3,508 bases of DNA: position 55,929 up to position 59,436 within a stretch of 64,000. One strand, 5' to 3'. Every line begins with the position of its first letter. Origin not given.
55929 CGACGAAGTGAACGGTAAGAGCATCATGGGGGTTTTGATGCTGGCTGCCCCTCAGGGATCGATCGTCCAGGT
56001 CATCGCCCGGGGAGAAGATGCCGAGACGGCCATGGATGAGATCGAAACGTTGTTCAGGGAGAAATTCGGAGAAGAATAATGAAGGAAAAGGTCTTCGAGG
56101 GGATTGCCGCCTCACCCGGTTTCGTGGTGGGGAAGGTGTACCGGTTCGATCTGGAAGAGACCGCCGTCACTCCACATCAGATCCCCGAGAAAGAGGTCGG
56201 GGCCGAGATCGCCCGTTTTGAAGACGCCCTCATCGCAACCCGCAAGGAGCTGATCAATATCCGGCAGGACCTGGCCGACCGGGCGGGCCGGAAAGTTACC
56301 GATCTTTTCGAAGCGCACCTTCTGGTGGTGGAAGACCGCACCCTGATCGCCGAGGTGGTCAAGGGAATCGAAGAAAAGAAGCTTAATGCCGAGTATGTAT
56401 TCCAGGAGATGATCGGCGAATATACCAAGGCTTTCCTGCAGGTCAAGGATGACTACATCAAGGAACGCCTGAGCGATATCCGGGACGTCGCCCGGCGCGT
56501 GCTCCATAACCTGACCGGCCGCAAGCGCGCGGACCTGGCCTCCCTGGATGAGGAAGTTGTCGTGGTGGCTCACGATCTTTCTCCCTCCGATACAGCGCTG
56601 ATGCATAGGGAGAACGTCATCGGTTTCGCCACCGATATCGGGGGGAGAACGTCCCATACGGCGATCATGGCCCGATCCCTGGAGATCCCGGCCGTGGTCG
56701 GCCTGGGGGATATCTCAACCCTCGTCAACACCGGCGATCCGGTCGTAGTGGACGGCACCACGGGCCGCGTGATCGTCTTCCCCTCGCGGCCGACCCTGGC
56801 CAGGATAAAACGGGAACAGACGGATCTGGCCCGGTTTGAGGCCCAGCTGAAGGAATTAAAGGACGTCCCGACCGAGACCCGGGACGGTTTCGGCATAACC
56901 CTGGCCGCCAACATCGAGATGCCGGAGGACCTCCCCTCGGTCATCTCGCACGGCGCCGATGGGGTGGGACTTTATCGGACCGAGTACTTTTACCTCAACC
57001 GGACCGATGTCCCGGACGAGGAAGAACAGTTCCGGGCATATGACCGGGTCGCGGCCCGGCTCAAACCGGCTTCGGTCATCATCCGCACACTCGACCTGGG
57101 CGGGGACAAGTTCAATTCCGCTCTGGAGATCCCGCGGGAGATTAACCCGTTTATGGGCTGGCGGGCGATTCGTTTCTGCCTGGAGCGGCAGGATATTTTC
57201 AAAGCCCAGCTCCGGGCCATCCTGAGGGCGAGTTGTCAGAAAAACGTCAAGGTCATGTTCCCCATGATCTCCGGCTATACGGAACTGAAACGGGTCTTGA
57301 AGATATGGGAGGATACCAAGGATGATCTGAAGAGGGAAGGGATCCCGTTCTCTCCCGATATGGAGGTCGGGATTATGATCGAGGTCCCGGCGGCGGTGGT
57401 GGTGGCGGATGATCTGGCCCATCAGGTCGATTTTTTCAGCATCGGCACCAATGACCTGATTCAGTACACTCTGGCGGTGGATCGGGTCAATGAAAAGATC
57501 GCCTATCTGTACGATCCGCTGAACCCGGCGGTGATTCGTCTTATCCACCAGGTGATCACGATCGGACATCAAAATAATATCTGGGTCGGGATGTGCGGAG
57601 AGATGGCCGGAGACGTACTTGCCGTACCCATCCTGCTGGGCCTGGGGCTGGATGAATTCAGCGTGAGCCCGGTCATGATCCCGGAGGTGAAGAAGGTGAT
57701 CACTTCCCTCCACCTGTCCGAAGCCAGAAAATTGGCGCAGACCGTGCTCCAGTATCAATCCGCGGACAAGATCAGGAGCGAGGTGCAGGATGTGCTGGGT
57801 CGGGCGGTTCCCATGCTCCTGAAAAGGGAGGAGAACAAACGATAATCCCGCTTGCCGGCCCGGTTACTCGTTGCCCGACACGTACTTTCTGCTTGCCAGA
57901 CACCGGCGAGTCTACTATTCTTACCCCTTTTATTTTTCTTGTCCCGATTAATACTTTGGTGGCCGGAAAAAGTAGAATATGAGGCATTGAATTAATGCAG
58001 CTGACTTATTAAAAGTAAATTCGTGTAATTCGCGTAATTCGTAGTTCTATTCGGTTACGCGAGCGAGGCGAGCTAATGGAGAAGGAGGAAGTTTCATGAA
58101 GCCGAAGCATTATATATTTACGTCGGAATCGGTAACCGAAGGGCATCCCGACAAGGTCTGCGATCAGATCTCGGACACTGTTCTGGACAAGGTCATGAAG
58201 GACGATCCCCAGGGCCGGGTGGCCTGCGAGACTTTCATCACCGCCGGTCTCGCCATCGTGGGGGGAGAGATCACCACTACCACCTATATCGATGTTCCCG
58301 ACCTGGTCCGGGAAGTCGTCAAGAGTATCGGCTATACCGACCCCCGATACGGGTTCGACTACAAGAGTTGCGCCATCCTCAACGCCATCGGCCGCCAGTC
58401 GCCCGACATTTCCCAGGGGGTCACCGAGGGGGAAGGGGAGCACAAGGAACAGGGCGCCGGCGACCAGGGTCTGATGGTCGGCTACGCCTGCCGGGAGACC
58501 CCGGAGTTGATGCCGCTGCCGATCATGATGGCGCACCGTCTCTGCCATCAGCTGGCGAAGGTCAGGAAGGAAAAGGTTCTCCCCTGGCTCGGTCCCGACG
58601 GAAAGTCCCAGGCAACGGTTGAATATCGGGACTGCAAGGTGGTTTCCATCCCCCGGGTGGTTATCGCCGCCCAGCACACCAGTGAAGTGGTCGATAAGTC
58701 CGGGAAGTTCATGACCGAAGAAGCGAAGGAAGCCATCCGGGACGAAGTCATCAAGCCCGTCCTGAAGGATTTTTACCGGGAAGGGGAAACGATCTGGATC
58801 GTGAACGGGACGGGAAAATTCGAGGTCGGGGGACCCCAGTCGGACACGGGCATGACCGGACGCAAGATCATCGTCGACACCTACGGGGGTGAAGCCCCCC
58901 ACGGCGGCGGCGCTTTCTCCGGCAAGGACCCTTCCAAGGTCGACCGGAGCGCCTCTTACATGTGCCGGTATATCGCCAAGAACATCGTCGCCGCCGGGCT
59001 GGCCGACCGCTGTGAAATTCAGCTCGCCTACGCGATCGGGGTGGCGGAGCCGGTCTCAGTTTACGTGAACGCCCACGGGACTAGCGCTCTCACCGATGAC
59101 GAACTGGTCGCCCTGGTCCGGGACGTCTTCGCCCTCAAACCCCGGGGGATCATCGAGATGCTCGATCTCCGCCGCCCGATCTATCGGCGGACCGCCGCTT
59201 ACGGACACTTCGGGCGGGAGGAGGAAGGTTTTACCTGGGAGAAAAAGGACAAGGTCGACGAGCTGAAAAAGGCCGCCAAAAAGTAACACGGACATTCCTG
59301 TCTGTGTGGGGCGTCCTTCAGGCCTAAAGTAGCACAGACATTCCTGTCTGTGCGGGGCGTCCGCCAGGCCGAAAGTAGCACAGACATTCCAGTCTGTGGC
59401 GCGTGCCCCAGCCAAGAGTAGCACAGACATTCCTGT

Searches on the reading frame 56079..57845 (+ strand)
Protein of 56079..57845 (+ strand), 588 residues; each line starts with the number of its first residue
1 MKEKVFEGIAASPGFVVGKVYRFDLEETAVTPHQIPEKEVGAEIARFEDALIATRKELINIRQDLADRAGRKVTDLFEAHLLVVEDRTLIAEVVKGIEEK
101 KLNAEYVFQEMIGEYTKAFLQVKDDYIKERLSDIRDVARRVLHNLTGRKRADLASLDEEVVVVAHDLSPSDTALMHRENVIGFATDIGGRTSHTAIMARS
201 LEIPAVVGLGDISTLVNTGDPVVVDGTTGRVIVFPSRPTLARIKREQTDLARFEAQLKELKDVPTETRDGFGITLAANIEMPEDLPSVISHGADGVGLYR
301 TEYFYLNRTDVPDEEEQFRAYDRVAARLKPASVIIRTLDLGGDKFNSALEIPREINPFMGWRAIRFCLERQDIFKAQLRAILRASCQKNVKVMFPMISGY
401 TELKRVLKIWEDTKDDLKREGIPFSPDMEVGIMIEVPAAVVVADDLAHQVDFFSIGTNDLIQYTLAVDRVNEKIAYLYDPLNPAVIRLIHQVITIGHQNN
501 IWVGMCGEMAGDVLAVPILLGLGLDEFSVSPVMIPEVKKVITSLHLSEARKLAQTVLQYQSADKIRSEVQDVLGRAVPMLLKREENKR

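Call 62: search_protein_families(library=pfam, proteins=[window:56079-57845:+], max_evalue=1)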
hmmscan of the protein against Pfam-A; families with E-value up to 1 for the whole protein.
window:56079-57845:+ (588 aa): 4 families
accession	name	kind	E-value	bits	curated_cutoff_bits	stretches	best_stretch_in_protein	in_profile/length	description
PF02896.24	PEP-utilizers_C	-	3.5e-113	378.1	22.8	1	255-544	2-291/293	PEP-utilising enzyme, PEP-binding domain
PF05524.18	PEP-utilisers_N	-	2e-27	96.2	24.4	1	7-130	1-121/121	PEP-utilising enzyme, N-terminal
PF00391.29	PEP-utilizers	-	2.2e-25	88.5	23.1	1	157-229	2-72/72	PEP-utilising enzyme, mobile domain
PF21478.3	GcvP2_C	-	0.15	12.4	27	0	37-68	81-112/122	Glycine dehydrogenase, C-terminal domain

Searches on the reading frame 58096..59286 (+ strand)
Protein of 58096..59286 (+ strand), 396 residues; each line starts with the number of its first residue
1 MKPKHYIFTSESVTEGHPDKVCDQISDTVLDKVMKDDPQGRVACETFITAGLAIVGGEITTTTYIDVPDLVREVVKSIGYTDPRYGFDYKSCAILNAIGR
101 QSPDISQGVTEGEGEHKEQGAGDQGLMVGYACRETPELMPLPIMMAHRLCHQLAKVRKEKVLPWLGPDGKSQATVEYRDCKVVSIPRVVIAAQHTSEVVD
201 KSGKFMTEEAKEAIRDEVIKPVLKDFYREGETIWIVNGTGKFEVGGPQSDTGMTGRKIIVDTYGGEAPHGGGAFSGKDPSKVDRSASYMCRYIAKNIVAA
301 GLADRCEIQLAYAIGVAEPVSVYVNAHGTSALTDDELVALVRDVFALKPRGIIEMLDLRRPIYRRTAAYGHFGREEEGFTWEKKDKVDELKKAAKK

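Call 13: list_cluster_members(proteins=[P0001, window:58096-59286:+])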
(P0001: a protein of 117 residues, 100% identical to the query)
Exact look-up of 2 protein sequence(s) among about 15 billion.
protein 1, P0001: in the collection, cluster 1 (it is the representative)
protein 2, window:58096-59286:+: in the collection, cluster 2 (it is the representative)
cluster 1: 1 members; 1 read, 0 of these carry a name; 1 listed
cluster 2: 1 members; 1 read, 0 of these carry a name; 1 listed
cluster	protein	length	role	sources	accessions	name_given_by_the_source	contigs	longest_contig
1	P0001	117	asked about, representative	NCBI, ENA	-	-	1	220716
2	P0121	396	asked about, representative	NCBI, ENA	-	-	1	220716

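Call 14: find_encoding_contigs(protein=window:58096-59286:+, flank=10000, max_places=3)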
Protein window:58096-59286:+ (396 aa): no gene with exactly this product is on record in the collection.

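Call 62: search_protein_families(library=pfam, proteins=[window:58096-59286:+], max_evalue=1)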
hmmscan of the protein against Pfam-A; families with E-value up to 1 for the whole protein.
window:58096-59286:+ (396 aa): 3 families
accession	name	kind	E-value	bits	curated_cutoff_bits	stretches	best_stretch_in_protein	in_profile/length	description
PF02773.21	S-AdoMet_synt_C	-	6.5e-67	224.2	25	1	244-383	1-138/138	S-adenosylmethionine synthetase, C-terminal domain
PF00438.25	S-AdoMet_synt_N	-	2.3e-42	144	33.1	1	6-103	2-99/99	S-adenosylmethionine synthetase, N-terminal domain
PF02772.21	S-AdoMet_synt_M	-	1.3e-40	138.7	29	1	118-242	1-120/120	S-adenosylmethionine synthetase, central domain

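Call 63: find_homologous_proteins(query=window:58096-59286:+, max_evalue=1e-100)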
Query window:58096-59286:+ (396 aa): 7999 proteins with E <= 1e-100 among 8000 candidates; the best 120 are listed.
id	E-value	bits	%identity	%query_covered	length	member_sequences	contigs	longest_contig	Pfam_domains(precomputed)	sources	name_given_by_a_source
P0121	5.3e-267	903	100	100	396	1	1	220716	PF00438.26,PF02772.22,PF02773.22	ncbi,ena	-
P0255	2.1e-243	825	90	100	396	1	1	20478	PF00438.26,PF02772.22,PF02773.22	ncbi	ncbi:MAG: methionine adenosyltransferase [PVC group bacterium]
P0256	6.1e-235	798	88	99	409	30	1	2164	PF00438.26,PF02772.22,PF02773.22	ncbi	-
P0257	1.2e-234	797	86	99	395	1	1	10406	PF00438.26,PF02772.22,PF02773.22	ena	-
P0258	4.9e-234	795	88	99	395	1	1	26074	PF00438.26,PF02772.22,PF02773.22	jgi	jgi:S-adenosylmethionine synthetase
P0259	8.9e-234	794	88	99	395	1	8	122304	PF00438.26,PF02772.22,PF02773.22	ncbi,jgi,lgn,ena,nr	ncbi:MAG: methionine adenosyltransferase [Candidatus Euphemobacter frigidus]|nr:methionine adenosylt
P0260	5.8e-233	791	87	99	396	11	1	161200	PF00438.26,PF02772.22,PF02773.22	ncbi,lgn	-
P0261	1.4e-231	786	86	99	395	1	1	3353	PF00438.26,PF02772.22,PF02773.22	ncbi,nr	ncbi:MAG: methionine adenosyltransferase [Candidatus Auribacterota bacterium]|nr:methionine adenosyl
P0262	5.9e-230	781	86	99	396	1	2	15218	PF00438.26,PF02772.22,PF02773.22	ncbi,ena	-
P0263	1.5e-229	780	85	99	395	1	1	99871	PF00438.26,PF02772.22,PF02773.22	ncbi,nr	ncbi:MAG: methionine adenosyltransferase [Euryarchaeota archaeon]|nr:methionine adenosyltransferase 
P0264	6.6e-229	778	86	99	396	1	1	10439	PF00438.26,PF02772.22,PF02773.22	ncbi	-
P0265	1.2e-228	777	86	99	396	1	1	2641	PF00438.26,PF02772.22,PF02773.22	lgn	-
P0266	1.9e-228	776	85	99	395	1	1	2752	PF00438.26,PF02772.22,PF02773.22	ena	-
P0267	4.4e-228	775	86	99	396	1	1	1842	PF00438.26,PF02772.22,PF02773.22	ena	-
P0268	5.1e-228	775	86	99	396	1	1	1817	PF00438.26,PF02772.22,PF02773.22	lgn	-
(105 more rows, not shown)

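Call 67: find_encoding_contigs(protein=P0259, flank=8000, max_places=2)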
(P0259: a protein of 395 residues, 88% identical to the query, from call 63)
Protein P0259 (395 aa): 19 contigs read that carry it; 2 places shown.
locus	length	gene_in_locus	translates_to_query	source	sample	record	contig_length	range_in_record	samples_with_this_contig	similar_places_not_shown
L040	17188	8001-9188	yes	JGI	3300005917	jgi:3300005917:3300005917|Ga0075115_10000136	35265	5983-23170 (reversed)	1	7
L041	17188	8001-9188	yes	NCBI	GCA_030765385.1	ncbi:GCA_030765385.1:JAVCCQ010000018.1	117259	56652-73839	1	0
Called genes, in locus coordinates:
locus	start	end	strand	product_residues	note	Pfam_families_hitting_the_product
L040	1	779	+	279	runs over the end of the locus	PF00793:DAHP_synth_1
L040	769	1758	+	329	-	PF01380:SIS, PF00571:CBS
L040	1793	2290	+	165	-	PF00702:Hydrolase (faint), PF08282:Hydrolase_3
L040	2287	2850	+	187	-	-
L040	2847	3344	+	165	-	PF03968:LptD_N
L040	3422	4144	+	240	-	PF00005:ABC_tran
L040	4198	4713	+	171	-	PF02482:Ribosomal_S30AE, PF16321:Ribosom_S30AE_C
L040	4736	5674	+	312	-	PF02603:Hpr_kinase_N, PF07475:Hpr_kinase_C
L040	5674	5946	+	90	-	PF00381:PTS-HPr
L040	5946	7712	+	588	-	PF05524:PEP-utilisers_N, PF00391:PEP-utilizers, PF02896:PEP-utilizers_C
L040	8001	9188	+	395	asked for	PF00438:S-AdoMet_synt_N, PF02772:S-AdoMet_synt_M, PF02773:S-AdoMet_synt_C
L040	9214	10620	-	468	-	PF05221:AdoHcyase, PF00670:AdoHcyase_NAD, PF02826:2-Hacid_dh_C (weak)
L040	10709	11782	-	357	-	PF03739:LptF_LptG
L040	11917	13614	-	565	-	PF02366:PMT, PF13231:PMT_2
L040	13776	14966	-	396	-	PF03739:LptF_LptG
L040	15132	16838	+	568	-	PF11896:GlgE_dom_N_S, PF00128:Alpha-amylase, PF21702:GLGE_C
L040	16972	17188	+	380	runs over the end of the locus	PF13439:Glyco_transf_4, PF13579:Glyco_trans_4_4, PF20706:GT4-conflict, PF08323:Glyco_transf_5 (weak), PF00534:Glycos_transf_1, PF13692:Glyco_trans_1_4, PF13524:Glyco_trans_1_2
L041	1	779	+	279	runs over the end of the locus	PF00793:DAHP_synth_1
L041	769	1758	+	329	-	PF01380:SIS, PF00571:CBS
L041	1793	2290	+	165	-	PF00702:Hydrolase (faint), PF08282:Hydrolase_3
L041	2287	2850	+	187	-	-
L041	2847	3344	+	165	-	PF03968:LptD_N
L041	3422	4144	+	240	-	PF00005:ABC_tran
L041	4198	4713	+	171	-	PF02482:Ribosomal_S30AE, PF16321:Ribosom_S30AE_C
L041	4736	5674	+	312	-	PF02603:Hpr_kinase_N, PF07475:Hpr_kinase_C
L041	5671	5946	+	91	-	PF00381:PTS-HPr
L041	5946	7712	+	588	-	PF05524:PEP-utilisers_N, PF00391:PEP-utilizers, PF02896:PEP-utilizers_C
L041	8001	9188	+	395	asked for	PF00438:S-AdoMet_synt_N, PF02772:S-AdoMet_synt_M, PF02773:S-AdoMet_synt_C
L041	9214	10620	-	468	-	PF05221:AdoHcyase, PF00670:AdoHcyase_NAD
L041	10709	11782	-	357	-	PF03739:LptF_LptG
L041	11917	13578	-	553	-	PF02366:PMT, PF13231:PMT_2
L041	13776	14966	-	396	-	PF03739:LptF_LptG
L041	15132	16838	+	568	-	PF11896:GlgE_dom_N_S, PF00128:Alpha-amylase, PF21702:GLGE_C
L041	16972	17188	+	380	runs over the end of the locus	PF13439:Glyco_transf_4, PF13579:Glyco_trans_4_4, PF20706:GT4-conflict, PF08323:Glyco_transf_5 (weak), PF00534:Glycos_transf_1, PF13692:Glyco_trans_1_4, PF13524:Glyco_trans_1_2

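Call 68: find_encoding_contigs(protein=P0260, flank=8000, max_places=2)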
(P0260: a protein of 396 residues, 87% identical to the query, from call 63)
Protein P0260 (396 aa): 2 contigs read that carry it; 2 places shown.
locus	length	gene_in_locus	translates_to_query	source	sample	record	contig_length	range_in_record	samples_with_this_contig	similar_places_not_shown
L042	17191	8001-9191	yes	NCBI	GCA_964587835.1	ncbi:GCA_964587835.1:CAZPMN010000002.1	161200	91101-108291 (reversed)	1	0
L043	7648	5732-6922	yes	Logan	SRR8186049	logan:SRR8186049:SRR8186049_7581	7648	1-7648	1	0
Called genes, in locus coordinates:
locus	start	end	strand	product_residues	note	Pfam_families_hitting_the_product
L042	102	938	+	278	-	PF00793:DAHP_synth_1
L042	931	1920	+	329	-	PF01380:SIS, PF00571:CBS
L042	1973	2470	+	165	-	PF00702:Hydrolase (faint), PF08282:Hydrolase_3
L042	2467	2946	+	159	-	-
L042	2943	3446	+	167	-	PF03968:LptD_N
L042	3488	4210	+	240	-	PF00005:ABC_tran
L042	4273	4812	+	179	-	PF02482:Ribosomal_S30AE, PF16321:Ribosom_S30AE_C (weak)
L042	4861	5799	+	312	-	PF02603:Hpr_kinase_N, PF07475:Hpr_kinase_C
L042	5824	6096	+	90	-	PF00381:PTS-HPr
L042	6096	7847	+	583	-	PF05524:PEP-utilisers_N, PF00391:PEP-utilizers, PF02896:PEP-utilizers_C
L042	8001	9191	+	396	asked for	PF00438:S-AdoMet_synt_N, PF02772:S-AdoMet_synt_M, PF02773:S-AdoMet_synt_C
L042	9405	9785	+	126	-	PF01243:PNPOx_N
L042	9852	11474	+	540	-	PF01209:Ubie_methyltran (weak), PF08241:Methyltransf_11, PF08242:Methyltransf_12, PF13649:Methyltransf_25, PF13847:Methyltransf_31, PF11288:DUF3089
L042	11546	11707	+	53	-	-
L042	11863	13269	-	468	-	PF05221:AdoHcyase, PF00670:AdoHcyase_NAD, PF02826:2-Hacid_dh_C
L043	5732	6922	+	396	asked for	PF00438:S-AdoMet_synt_N, PF02772:S-AdoMet_synt_M, PF02773:S-AdoMet_synt_C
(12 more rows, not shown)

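Call 74: find_encoding_contigs(protein=P0258, flank=6000, max_places=1)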
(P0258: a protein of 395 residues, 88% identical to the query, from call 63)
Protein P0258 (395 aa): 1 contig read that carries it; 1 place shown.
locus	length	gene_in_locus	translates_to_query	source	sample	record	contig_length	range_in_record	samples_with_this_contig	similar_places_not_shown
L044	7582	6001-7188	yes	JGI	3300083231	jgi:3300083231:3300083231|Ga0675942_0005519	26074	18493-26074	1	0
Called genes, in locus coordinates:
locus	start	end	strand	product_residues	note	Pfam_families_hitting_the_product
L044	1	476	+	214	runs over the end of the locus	-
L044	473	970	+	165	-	PF03968:LptD_N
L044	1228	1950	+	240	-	PF00005:ABC_tran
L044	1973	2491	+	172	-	PF02482:Ribosomal_S30AE, PF16321:Ribosom_S30AE_C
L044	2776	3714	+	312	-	PF02603:Hpr_kinase_N, PF07475:Hpr_kinase_C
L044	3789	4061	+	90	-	PF00381:PTS-HPr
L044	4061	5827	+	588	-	PF05524:PEP-utilisers_N, PF00391:PEP-utilizers, PF02896:PEP-utilizers_C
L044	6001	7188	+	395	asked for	PF00438:S-AdoMet_synt_N, PF02772:S-AdoMet_synt_M, PF02773:S-AdoMet_synt_C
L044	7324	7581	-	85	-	?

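Call 75: find_encoding_contigs(protein=P0262, flank=6000, max_places=2)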
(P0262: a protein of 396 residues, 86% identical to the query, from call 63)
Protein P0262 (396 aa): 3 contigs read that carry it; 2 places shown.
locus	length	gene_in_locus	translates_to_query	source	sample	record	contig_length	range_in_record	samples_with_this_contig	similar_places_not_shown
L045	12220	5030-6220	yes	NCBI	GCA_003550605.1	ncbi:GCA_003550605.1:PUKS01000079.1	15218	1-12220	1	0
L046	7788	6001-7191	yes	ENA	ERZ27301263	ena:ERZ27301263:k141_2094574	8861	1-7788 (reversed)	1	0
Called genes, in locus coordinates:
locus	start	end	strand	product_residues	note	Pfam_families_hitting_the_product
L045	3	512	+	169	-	?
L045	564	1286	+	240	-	PF00005:ABC_tran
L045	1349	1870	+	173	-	PF02482:Ribosomal_S30AE, PF16321:Ribosom_S30AE_C (weak)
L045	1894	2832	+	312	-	PF02603:Hpr_kinase_N, PF07475:Hpr_kinase_C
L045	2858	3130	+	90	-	PF00381:PTS-HPr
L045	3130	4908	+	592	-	PF05524:PEP-utilisers_N, PF00391:PEP-utilizers, PF02896:PEP-utilizers_C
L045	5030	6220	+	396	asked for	PF00438:S-AdoMet_synt_N, PF02772:S-AdoMet_synt_M, PF02773:S-AdoMet_synt_C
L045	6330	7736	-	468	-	PF05221:AdoHcyase, PF00670:AdoHcyase_NAD, PF02826:2-Hacid_dh_C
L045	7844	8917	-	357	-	PF03739:LptF_LptG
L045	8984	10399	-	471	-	PF03739:LptF_LptG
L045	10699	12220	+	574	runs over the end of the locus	PF11896:GlgE_dom_N_S, PF00128:Alpha-amylase (weak), PF21702:GLGE_C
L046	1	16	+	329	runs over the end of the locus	PF01380:SIS, PF00571:CBS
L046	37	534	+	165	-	PF00702:Hydrolase (weak), PF08282:Hydrolase_3 (weak)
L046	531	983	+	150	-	-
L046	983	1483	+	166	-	PF03968:LptD_N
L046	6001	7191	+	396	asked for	PF00438:S-AdoMet_synt_N, PF02772:S-AdoMet_synt_M, PF02773:S-AdoMet_synt_C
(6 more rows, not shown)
